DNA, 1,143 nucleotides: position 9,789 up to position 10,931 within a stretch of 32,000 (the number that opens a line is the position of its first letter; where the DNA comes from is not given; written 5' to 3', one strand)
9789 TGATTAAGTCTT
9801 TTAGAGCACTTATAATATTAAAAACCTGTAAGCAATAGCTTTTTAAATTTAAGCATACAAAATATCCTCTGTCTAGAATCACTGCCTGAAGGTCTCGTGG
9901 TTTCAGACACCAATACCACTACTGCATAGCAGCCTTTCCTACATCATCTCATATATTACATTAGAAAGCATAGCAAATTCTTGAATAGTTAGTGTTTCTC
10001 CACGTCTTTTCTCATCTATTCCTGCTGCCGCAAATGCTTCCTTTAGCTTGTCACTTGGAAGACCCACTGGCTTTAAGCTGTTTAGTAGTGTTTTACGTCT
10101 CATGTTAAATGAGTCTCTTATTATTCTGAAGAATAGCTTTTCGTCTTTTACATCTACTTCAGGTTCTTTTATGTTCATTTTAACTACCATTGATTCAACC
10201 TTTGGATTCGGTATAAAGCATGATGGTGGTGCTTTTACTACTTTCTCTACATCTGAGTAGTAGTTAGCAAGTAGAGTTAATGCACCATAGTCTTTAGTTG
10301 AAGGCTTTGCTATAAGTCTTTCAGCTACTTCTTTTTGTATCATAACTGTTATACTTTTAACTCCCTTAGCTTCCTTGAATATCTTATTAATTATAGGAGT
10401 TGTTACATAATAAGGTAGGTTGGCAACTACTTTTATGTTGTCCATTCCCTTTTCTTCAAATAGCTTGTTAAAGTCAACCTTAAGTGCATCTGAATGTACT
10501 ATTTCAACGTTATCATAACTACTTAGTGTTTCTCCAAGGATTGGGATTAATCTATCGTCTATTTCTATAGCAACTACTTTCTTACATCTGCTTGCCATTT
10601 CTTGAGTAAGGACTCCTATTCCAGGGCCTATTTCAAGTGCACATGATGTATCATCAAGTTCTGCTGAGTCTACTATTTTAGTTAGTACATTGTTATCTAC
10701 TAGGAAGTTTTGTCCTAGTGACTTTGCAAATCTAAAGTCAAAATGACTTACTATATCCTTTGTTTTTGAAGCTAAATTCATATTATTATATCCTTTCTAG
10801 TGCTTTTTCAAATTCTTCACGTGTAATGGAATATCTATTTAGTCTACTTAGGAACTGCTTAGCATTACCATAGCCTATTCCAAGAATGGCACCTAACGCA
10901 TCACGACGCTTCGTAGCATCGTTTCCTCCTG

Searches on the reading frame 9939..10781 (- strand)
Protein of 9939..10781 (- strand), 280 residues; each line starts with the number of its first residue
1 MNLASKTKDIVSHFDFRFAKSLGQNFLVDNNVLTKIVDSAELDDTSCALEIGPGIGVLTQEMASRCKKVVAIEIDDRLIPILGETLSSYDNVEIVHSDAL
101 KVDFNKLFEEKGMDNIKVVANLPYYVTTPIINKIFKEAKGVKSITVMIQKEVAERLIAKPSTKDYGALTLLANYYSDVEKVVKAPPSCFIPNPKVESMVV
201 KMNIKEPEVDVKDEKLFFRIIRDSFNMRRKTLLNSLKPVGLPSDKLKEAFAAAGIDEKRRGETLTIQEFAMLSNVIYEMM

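Call 18: search_protein_families(library=pfam, proteins=[window:9939-10781:-])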
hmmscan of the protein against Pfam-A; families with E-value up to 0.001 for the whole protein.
window:9939-10781:- (280 aa): 3 families
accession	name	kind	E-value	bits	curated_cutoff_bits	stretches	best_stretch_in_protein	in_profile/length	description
PF00398.26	RrnaAD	-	3.6e-72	243.1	24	1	17-276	3-261/263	Ribosomal RNA adenine dimethylase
PF13649.12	Methyltransf_25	-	3.3e-06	28.1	27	1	49-139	2-90/97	Methyltransferase domain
PF08241.18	Methyltransf_11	-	0.00019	22.5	21.2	1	49-105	1-57/95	Methyltransferase domain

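Call 25: find_encoding_contigs(protein=window:9939-10781:-, flank=3000, max_places=10)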
Protein window:9939-10781:- (280 aa): no gene with exactly this product is on record in the collection.

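Call 26: find_homologous_proteins(query=window:9939-10781:-, max_evalue=1e-80)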
Query window:9939-10781:- (280 aa): 2742 proteins with E <= 1e-80 among 8000 candidates; the best 120 are listed.
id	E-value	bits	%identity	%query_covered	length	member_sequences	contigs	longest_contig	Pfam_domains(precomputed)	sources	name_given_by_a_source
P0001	3.8e-176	602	100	100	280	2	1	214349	PF00398.27,PF13649.13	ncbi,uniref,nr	ncbi:16S rRNA (adenine(1518)-N(6)/adenine(1519)-N(6))-dimethyltransferase RsmA [Clostridium cylindro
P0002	1.3e-156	538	88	100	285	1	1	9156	PF00398.27,PF13649.13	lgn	-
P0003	1.3e-154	531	87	100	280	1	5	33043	PF00398.27,PF13649.13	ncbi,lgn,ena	-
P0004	2.7e-153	527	86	100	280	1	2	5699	PF00398.27,PF13649.13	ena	-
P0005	4.0e-153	526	86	100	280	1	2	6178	PF00398.27,PF13649.13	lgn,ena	-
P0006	1.3e-152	524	85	100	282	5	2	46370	PF00398.27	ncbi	ncbi:MAG: 16S rRNA (adenine(1518)-N(6)/adenine(1519)-N(6))-dimethyltransferase RsmA [Clostridium sp.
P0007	1.2e-148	512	83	99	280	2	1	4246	PF00398.27,PF13649.13,PF08241.19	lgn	-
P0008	2.4e-147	507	81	100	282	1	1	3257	PF00398.27,PF13649.13,PF08241.19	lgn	-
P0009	1.0e-141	489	80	99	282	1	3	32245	PF00398.27,PF13649.13,PF08241.19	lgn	-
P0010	1.3e-134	465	82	91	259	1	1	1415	PF00398.27,PF13649.13,PF08241.19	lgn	-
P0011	3.3e-127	441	72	99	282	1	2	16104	PF00398.27,PF13649.13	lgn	-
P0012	4.4e-127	441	72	99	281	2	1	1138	PF00398.27,PF02390.24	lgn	-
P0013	2.0e-125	435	69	99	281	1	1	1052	PF00398.27,PF13649.13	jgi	jgi:16S rRNA (adenine1518-N6/adenine1519-N6)-dimethyltransferase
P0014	9.1e-125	433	68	99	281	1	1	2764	PF00398.27,PF13649.13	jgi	jgi:16S rRNA (adenine1518-N6/adenine1519-N6)-dimethyltransferase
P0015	3.6e-121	421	67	99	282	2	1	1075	PF00398.27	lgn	-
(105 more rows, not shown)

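Call 27: find_encoding_contigs(protein=P0003, flank=6000, max_places=3)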
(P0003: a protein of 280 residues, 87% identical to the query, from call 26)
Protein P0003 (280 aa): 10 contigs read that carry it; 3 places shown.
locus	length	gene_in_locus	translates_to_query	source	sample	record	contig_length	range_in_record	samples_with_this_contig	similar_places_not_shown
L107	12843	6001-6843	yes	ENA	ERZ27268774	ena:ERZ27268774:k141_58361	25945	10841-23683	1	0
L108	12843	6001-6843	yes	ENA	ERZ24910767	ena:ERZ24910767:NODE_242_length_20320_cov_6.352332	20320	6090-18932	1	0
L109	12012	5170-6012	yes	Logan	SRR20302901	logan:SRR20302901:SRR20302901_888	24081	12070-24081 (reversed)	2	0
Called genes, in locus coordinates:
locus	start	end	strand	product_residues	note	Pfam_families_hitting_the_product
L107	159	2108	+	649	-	PF00133:tRNA-synt_1, PF01406:tRNA-synt_1e, PF09334:tRNA-synt_1g, PF00133:tRNA-synt_1, PF08264:Anticodon_1, PF19303:Anticodon_3, PF01588:tRNA_bind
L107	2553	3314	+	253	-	PF01026:TatD_DNase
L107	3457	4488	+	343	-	PF03990:DUF348, PF07501:G5, PF06725:3D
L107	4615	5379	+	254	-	-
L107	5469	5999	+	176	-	PF01751:Toprim, PF13662:Toprim_4 (weak), PF13331:DUF4093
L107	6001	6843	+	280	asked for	PF00398:RrnaAD, PF13649:Methyltransf_25 (faint)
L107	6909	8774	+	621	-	PF25538:DUF7922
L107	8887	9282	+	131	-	-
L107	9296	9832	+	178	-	PF13302:Acetyltransf_3, PF00583:Acetyltransf_1, PF13508:Acetyltransf_7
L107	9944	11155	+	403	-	PF12323:HTH_OrfB_IS605, PF01385:OrfB_IS605, PF07282:Cas12f1-like_TNB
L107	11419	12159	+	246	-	PF26353:YhfM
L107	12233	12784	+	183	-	-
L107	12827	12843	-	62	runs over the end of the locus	PF00037:Fer4 (faint), PF13459:Fer4_15, PF13370:Fer4_13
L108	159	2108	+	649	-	PF00133:tRNA-synt_1, PF01406:tRNA-synt_1e, PF09334:tRNA-synt_1g, PF00133:tRNA-synt_1, PF08264:Anticodon_1, PF19303:Anticodon_3, PF01588:tRNA_bind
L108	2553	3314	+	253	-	PF01026:TatD_DNase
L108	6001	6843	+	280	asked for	PF00398:RrnaAD, PF13649:Methyltransf_25 (faint)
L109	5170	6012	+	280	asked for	PF00398:RrnaAD, PF13649:Methyltransf_25 (faint)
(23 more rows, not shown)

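Call 28: find_encoding_contigs(protein=P0006, flank=6000, max_places=3)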
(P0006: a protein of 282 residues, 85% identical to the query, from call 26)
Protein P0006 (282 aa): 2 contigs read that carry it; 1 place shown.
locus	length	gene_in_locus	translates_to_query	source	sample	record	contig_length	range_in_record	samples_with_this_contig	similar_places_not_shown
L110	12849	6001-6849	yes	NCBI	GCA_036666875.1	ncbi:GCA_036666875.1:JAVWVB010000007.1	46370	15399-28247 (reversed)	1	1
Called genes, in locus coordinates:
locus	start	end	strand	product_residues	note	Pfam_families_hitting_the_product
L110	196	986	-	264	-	PF13487:HD_5, PF01966:HD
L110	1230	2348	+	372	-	PF25984:BSH_YknX (faint), PF25990:Beta-barrel_YknX (weak), PF25989:YknX_C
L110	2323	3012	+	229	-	PF00005:ABC_tran, PF02463:SMC_N (weak), PF13304:AAA_21 (faint)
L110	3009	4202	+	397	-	PF12704:MacB_PCD, PF02687:FtsX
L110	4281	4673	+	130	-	-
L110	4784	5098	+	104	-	PF22600:MTPAP-like_central (weak), PF01909:NTP_transf_2, PF18765:Polbeta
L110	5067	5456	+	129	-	PF08780:NTase_sub_bind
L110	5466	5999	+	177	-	PF01751:Toprim, PF13155:Toprim_2 (faint), PF13662:Toprim_4, PF13331:DUF4093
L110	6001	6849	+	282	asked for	PF00398:RrnaAD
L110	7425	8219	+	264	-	PF00005:ABC_tran, PF13304:AAA_21 (faint)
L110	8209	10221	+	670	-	PF12679:ABC2_membrane_2, PF12698:ABC2_membrane_3, PF01061:ABC2_membrane, PF12730:ABC2_membrane_4 (weak), PF02517:Rce1-like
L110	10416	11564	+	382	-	PF02517:Rce1-like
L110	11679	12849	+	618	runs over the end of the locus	PF25538:DUF7922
